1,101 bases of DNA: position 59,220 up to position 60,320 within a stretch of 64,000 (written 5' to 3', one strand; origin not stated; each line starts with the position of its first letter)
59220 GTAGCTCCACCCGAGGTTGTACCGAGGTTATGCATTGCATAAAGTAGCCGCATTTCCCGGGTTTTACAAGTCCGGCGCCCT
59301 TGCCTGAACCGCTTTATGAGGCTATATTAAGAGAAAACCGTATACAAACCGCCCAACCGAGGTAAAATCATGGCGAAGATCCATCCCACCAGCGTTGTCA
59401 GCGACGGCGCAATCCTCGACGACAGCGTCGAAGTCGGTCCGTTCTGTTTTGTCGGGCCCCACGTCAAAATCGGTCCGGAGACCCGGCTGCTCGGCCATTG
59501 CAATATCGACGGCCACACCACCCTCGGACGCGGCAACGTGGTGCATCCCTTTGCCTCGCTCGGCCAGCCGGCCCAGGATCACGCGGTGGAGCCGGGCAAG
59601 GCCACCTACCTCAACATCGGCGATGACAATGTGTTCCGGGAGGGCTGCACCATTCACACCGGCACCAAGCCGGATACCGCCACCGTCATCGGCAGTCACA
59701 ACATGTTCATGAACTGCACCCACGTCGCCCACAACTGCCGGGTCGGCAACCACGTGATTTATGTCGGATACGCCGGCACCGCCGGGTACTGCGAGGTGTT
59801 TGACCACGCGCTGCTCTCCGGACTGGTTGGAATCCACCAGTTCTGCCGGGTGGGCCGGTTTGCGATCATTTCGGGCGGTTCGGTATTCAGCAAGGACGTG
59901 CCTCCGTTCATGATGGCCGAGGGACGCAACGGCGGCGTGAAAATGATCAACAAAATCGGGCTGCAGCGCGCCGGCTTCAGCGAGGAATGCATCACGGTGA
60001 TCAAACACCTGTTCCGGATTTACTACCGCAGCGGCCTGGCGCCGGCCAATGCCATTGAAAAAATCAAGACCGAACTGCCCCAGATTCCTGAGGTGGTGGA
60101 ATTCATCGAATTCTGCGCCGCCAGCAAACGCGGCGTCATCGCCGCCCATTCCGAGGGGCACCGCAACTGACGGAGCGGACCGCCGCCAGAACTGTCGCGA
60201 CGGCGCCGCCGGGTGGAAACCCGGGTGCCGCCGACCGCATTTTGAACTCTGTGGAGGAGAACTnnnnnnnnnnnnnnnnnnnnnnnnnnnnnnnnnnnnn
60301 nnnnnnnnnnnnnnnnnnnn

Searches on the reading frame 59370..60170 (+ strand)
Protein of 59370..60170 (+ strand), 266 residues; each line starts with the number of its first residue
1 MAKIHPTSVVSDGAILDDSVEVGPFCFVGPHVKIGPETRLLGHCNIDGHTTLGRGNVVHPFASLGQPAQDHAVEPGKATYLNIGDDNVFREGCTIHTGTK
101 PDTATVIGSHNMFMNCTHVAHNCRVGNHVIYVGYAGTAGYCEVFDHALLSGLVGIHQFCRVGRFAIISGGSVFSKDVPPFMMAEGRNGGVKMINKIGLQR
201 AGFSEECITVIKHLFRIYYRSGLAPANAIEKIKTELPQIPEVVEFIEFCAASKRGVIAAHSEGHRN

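Call 70: find_encoding_contigs(protein=window:59370-60170:+, flank=10000, max_places=4)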
Protein window:59370-60170:+ (266 aa): 6 contigs read that carry it; 4 places shown.
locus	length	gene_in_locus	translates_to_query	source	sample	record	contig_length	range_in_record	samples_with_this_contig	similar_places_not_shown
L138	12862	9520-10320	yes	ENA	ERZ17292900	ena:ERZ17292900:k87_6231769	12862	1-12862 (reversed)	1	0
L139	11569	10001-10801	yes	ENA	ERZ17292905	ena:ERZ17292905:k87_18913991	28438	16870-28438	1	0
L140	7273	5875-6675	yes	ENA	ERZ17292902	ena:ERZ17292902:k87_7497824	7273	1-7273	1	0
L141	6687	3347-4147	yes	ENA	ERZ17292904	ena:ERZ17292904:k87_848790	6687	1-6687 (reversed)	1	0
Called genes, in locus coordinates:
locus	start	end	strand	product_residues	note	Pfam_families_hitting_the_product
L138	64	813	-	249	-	-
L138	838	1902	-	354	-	PF21694:DNA_pol3_delta_C (faint)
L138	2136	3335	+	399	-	PF00278:Orn_DAP_Arg_deC, PF02784:Orn_Arg_deC_N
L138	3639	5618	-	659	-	PF00005:ABC_tran, PF02463:SMC_N (faint), PF13304:AAA_21 (faint), PF12848:ABC_tran_Xtn, PF00005:ABC_tran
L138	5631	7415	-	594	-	PF24161:CCDC39 (weak), PF19220:Rod_CreS (weak)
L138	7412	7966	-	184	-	-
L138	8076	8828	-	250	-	-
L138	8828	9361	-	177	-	PF00588:SpoU_methylase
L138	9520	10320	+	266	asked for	PF00132:Hexapep (faint), PF25087:GMPPB_C (faint), PF13720:Acetyltransf_11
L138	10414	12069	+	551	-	PF01676:Metalloenzyme, PF06415:iPGM_N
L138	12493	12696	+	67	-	-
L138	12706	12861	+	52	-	?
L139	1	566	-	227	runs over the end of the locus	PF00300:His_Phos_1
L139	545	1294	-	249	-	-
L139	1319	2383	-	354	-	PF21694:DNA_pol3_delta_C (faint)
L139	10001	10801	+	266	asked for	PF00132:Hexapep (faint), PF25087:GMPPB_C (faint), PF13720:Acetyltransf_11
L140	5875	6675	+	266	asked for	PF00132:Hexapep (faint), PF25087:GMPPB_C (faint), PF13720:Acetyltransf_11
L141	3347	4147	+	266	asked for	PF00132:Hexapep (faint), PF25087:GMPPB_C (faint), PF13720:Acetyltransf_11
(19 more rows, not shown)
